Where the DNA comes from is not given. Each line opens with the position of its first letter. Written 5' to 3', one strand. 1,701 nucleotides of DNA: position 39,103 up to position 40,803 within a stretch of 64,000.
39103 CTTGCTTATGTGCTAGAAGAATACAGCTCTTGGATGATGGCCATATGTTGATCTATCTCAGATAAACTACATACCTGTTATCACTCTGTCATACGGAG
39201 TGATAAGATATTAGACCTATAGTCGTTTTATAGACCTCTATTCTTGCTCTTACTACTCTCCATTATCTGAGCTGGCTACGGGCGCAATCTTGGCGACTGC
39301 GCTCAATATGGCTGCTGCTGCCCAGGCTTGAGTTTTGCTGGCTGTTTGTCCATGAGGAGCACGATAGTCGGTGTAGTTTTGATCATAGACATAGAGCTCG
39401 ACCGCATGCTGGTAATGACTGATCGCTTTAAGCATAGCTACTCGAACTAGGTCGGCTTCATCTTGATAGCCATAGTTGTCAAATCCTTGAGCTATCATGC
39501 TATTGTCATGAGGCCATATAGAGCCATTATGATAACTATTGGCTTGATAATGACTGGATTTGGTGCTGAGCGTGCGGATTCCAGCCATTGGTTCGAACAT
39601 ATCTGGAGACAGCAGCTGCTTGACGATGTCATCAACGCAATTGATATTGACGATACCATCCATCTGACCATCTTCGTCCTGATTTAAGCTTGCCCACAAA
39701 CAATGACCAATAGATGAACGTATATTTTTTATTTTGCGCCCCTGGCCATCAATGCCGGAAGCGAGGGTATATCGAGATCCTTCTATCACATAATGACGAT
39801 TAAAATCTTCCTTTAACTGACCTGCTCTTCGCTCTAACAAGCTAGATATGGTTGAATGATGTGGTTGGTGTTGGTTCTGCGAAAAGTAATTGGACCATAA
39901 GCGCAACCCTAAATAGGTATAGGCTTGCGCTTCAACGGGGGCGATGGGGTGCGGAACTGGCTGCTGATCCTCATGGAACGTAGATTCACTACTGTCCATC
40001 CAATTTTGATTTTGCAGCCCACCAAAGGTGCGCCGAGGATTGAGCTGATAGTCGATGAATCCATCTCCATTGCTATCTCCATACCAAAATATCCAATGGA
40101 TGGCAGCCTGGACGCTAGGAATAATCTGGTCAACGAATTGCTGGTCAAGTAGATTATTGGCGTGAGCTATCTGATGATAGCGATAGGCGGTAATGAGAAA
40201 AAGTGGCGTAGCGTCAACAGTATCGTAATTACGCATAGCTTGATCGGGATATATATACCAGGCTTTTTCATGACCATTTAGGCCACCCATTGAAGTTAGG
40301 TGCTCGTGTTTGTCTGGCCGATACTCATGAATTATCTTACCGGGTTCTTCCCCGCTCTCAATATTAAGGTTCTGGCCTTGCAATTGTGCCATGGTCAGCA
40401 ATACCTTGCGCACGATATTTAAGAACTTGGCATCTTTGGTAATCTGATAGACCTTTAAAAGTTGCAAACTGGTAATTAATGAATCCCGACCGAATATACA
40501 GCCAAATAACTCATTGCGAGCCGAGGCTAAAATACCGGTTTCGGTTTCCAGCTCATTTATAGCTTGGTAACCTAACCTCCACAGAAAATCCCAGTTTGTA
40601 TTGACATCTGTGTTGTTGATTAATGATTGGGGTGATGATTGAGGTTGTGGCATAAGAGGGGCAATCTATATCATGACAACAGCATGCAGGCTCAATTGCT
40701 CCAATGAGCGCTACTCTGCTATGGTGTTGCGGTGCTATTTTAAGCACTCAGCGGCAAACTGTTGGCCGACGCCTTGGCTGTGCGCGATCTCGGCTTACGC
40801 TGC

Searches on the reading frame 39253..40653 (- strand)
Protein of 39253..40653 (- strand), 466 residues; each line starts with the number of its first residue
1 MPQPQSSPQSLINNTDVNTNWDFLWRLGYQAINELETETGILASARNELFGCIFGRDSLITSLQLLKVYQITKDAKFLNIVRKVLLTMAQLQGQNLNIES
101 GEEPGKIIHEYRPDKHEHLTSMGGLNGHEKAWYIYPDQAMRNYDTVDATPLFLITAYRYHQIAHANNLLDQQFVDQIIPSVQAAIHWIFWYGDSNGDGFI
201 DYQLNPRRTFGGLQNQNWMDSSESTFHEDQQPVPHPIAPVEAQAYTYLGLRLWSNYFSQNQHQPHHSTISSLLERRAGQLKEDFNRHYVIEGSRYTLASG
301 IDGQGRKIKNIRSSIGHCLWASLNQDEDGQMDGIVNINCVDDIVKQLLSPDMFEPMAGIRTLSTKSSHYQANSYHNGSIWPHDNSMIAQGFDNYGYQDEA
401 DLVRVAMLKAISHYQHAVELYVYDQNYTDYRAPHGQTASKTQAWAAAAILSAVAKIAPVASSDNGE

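Call 7: search_protein_families(library=pfam, proteins=[window:39253-40653:-])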
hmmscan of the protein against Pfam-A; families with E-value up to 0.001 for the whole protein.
window:39253-40653:- (466 aa): 2 families
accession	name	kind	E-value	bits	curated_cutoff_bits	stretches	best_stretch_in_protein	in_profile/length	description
PF22422.2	MGH1-like_GH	-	4.2e-11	43.5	27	1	341-414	258-331/356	Mannosylglycerate hydrolase MGH1-like glycoside hydrolase domain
PF06202.20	GDE_C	-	1.2e-10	41.4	21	1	140-450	74-366/367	Amylo-alpha-1,6-glucosidase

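Call 8: find_encoding_contigs(protein=window:39253-40653:-, flank=10000, max_places=6)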
Protein window:39253-40653:- (466 aa): 3 contigs read that carry it; 2 places shown.
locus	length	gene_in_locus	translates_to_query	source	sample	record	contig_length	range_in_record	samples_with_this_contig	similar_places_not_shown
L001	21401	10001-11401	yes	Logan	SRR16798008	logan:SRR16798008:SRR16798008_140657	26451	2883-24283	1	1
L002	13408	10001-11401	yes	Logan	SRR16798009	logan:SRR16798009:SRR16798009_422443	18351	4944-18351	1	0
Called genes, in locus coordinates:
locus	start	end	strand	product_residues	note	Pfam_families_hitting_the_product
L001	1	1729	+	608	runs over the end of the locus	PF00009:GTP_EFTU, PF01926:MMR_HSR1 (weak), PF22042:EF-G_D2, PF03144:GTP_EFTU_D2, PF14492:EFG_III, PF00679:EFG_C, PF21018:BipA_C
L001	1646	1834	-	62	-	-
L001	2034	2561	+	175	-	-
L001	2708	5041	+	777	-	PF00912:Transgly, PF00905:Transpeptidase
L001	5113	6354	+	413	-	PF00464:SHMT, PF00155:Aminotran_1_2 (weak)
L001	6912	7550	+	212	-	PF09335:VTT_dom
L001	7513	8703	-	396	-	PF13439:Glyco_transf_4, PF13579:Glyco_trans_4_4 (weak), PF20706:GT4-conflict (weak), PF00534:Glycos_transf_1, PF13692:Glyco_trans_1_4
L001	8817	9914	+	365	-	PF13439:Glyco_transf_4, PF13579:Glyco_trans_4_4, PF20706:GT4-conflict (faint), PF00534:Glycos_transf_1, PF13692:Glyco_trans_1_4, PF13524:Glyco_trans_1_2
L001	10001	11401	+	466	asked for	PF06202:GDE_C, PF22422:MGH1-like_GH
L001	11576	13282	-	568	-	PF00343:Phosphorylase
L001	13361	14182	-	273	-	PF00763:THF_DHG_CYH, PF02882:THF_DHG_CYH_C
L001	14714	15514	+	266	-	PF01476:LysM, PF00877:NLPC_P60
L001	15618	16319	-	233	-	-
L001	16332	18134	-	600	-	PF08439:Peptidase_M3_N, PF01432:Peptidase_M3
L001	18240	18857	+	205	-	PF18306:LDcluster4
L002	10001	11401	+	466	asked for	PF06202:GDE_C, PF22422:MGH1-like_GH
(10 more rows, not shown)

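Call 49: find_homologous_proteins(query=window:39253-40653:-, max_evalue=1e-40)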
Query window:39253-40653:- (466 aa): 1685 proteins with E <= 1e-40 among 8000 candidates; the best 120 are listed.
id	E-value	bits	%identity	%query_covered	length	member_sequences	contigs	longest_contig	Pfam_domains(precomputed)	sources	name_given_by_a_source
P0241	0.0e+0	1084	100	100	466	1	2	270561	PF06202.21,PF22422.3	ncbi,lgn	-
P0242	1.3e-243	827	78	95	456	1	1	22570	PF06202.21,PF22422.3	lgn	-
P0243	2.3e-210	717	67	91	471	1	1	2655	PF06202.21,PF22422.3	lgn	-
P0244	3.3e-209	713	69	91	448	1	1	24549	PF06202.21,PF22422.3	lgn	-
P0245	1.2e-207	708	67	91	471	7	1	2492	PF06202.21,PF22422.3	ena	-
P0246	6.4e-205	699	66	91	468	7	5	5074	PF06202.21,PF22422.3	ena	-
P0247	1.2e-203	695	66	95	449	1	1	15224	PF06202.21,PF22422.3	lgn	-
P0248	3.6e-200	684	65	94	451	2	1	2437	PF06202.21,PF22422.3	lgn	-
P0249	3.0e-199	681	65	91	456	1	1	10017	PF06202.21,PF22422.3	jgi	jgi:glycogen debranching enzyme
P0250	2.6e-198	677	66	91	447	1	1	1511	PF06202.21,PF22422.3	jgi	jgi:glycogen debranching enzyme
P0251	1.6e-194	665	63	95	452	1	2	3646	PF06202.21,PF22422.3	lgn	-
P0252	3.0e-193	661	63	94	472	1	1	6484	PF06202.21,PF22422.3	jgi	jgi:glycogen debranching enzyme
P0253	7.5e-187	640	62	97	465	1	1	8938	PF06202.21,PF22422.3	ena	-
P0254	5.3e-181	620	60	94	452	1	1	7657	PF06202.21,PF22422.3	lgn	-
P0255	8.1e-179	613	60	94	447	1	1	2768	PF06202.21,PF22422.3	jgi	jgi:glycogen debranching enzyme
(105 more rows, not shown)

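Call 50: find_encoding_contigs(protein=P0242, flank=10000, max_places=2)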
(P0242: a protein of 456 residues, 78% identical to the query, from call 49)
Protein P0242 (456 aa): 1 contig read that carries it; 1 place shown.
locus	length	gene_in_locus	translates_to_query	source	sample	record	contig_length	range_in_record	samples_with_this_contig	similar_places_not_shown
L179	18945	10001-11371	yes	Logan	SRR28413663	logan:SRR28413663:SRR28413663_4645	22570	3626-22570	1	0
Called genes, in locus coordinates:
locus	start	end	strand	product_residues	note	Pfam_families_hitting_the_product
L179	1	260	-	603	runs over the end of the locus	PF00664:ABC_membrane, PF00005:ABC_tran, PF02463:SMC_N (weak)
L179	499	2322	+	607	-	PF00009:GTP_EFTU, PF01926:MMR_HSR1 (weak), PF22042:EF-G_D2, PF03144:GTP_EFTU_D2, PF14492:EFG_III, PF00679:EFG_C, PF21018:BipA_C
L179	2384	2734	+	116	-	-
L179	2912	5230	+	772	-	PF00912:Transgly, PF00905:Transpeptidase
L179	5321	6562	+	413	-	PF00464:SHMT, PF00155:Aminotran_1_2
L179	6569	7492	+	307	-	PF03741:TerC, PF04332:DUF475, PF03741:TerC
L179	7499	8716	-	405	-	PF13439:Glyco_transf_4, PF13579:Glyco_trans_4_4 (weak), PF20706:GT4-conflict (faint), PF00534:Glycos_transf_1, PF13692:Glyco_trans_1_4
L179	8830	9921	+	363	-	PF13439:Glyco_transf_4, PF13579:Glyco_trans_4_4, PF00534:Glycos_transf_1, PF13692:Glyco_trans_1_4, PF13524:Glyco_trans_1_2 (weak)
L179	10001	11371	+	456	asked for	PF06202:GDE_C (weak), PF22422:MGH1-like_GH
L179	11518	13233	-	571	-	PF00343:Phosphorylase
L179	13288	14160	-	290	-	PF00763:THF_DHG_CYH, PF02882:THF_DHG_CYH_C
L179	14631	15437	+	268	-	PF01476:LysM, PF00877:NLPC_P60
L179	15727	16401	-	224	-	-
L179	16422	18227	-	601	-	PF08439:Peptidase_M3_N, PF01432:Peptidase_M3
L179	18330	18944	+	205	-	?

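Call 51: find_encoding_contigs(protein=P0244, flank=10000, max_places=2)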
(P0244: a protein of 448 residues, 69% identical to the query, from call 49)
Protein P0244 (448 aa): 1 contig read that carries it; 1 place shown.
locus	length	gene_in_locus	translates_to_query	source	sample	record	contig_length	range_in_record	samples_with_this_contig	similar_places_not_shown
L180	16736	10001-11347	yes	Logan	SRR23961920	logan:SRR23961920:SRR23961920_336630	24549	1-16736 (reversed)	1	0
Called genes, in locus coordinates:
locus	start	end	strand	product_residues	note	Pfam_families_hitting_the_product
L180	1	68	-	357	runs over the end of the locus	-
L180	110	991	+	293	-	-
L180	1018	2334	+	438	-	-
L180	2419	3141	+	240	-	PF02463:SMC_N (faint), PF03193:RsgA_GTPase (faint), PF00005:ABC_tran, PF13304:AAA_21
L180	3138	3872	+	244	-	PF01061:ABC2_membrane, PF12679:ABC2_membrane_2 (weak), PF12698:ABC2_membrane_3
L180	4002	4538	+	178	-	PF18936:DUF5684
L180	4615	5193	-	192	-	PF03729:DUF308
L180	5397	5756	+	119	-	PF09685:MamF_MmsF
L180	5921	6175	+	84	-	-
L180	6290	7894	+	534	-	PF02511:Thy1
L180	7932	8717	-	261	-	PF01509:TruB_N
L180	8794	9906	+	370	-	PF13439:Glyco_transf_4, PF13579:Glyco_trans_4_4, PF00534:Glycos_transf_1, PF13692:Glyco_trans_1_4, PF13524:Glyco_trans_1_2 (weak)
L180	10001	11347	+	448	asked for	PF06202:GDE_C, PF22422:MGH1-like_GH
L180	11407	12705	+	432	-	PF22422:MGH1-like_GH, PF17389:Bac_rhamnosid6H (faint), PF01204:Trehalase, PF03200:Glyco_hydro_63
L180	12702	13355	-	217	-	PF01551:Peptidase_M23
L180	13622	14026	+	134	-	PF12732:YtxH (weak)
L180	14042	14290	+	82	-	-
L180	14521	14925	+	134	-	PF01475:FUR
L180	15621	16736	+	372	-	?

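Call 64: find_encoding_contigs(protein=P0247, flank=5000, max_places=1)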
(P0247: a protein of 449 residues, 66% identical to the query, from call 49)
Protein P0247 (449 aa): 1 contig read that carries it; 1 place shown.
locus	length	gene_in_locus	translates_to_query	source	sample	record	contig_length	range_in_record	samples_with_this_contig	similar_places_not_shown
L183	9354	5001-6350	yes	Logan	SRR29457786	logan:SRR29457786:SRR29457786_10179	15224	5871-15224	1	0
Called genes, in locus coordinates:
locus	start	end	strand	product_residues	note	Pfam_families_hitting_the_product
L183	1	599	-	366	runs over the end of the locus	PF02535:Zip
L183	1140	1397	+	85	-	-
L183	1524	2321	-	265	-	PF01509:TruB_N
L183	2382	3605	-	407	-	PF13439:Glyco_transf_4, PF13579:Glyco_trans_4_4 (weak), PF00534:Glycos_transf_1, PF13692:Glyco_trans_1_4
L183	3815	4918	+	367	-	PF13439:Glyco_transf_4, PF13579:Glyco_trans_4_4, PF00534:Glycos_transf_1, PF13692:Glyco_trans_1_4, PF13524:Glyco_trans_1_2 (weak)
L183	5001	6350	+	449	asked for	PF06202:GDE_C (weak), PF22422:MGH1-like_GH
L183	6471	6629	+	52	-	-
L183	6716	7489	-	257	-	PF01551:Peptidase_M23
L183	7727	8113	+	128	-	PF12732:YtxH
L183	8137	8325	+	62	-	-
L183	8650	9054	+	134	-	PF01475:FUR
